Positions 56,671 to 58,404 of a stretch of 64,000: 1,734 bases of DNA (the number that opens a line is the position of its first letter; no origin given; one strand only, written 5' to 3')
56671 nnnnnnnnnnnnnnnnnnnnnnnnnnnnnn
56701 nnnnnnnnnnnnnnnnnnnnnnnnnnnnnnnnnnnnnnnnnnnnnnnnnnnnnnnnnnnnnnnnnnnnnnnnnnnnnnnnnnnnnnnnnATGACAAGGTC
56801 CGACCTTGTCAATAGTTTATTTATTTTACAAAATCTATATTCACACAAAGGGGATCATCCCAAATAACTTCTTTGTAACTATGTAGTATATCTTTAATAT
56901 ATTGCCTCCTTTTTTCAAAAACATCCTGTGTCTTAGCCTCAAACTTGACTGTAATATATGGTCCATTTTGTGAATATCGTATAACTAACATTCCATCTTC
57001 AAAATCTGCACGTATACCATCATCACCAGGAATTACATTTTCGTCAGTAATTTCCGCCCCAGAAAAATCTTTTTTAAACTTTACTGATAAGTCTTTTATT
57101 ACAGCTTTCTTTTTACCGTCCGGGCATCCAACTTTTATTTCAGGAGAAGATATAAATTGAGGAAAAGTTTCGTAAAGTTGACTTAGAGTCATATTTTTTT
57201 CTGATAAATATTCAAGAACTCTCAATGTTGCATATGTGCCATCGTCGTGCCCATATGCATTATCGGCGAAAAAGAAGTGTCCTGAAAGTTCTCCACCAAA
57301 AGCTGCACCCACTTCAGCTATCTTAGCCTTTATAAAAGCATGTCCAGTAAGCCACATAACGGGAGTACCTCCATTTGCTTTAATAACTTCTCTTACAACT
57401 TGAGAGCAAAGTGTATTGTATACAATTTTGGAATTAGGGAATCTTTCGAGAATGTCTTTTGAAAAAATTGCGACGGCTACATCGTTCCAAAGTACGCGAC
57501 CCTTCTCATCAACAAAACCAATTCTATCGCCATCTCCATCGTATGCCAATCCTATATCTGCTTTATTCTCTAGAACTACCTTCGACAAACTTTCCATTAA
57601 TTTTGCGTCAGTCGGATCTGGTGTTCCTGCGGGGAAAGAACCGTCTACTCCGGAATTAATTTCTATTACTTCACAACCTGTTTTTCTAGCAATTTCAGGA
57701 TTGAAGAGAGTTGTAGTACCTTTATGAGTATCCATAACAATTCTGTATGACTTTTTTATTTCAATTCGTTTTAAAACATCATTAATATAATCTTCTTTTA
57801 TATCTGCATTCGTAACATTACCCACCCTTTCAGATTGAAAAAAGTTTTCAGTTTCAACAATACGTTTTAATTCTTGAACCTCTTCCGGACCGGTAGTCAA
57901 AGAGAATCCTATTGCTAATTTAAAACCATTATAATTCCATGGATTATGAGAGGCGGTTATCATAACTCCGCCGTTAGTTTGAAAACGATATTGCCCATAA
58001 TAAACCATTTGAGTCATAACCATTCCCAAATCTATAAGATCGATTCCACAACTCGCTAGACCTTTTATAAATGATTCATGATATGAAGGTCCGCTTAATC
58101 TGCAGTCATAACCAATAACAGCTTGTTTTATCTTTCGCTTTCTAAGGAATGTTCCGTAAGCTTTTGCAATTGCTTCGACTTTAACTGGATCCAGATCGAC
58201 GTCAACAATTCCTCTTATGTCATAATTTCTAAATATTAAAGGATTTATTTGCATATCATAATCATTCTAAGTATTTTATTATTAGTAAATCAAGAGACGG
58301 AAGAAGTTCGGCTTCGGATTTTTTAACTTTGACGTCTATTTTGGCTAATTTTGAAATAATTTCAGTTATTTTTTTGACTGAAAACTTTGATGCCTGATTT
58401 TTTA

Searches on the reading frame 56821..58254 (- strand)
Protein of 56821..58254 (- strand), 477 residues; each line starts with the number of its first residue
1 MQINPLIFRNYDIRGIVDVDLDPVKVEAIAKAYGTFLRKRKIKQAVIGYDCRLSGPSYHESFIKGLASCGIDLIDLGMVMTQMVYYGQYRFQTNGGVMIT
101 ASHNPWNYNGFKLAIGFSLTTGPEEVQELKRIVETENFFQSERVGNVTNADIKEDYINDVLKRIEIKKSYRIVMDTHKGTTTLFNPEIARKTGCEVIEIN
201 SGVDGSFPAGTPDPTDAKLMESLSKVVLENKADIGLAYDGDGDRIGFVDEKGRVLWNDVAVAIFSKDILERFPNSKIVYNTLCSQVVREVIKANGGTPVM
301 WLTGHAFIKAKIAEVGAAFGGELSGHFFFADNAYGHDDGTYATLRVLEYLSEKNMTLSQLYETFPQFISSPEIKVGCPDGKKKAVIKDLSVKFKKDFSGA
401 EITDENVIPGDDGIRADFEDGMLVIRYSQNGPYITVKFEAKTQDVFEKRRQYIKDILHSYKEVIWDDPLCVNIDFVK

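Call 45: search_protein_families(library=pfam, proteins=[window:56821-58254:-], max_evalue=0.00001)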
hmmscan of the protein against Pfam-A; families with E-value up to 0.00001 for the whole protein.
window:56821-58254:- (477 aa): 4 families
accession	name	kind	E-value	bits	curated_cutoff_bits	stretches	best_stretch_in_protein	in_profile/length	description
PF02878.22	PGM_PMM_I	-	3.1e-32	111.6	22.5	1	7-138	3-136/138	Phosphoglucomutase/phosphomannomutase, alpha/beta/alpha domain I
PF02880.22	PGM_PMM_III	-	6.6e-24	84.7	20.7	1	258-365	3-113/115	Phosphoglucomutase/phosphomannomutase, alpha/beta/alpha domain III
PF02879.22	PGM_PMM_II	-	1.5e-23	83.7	29.3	1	154-252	1-103/103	Phosphoglucomutase/phosphomannomutase, alpha/beta/alpha domain II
PF00408.26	PGM_PMM_IV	-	6.5e-06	26.6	23.1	0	372-453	1-65/68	Phosphoglucomutase/phosphomannomutase, C-terminal domain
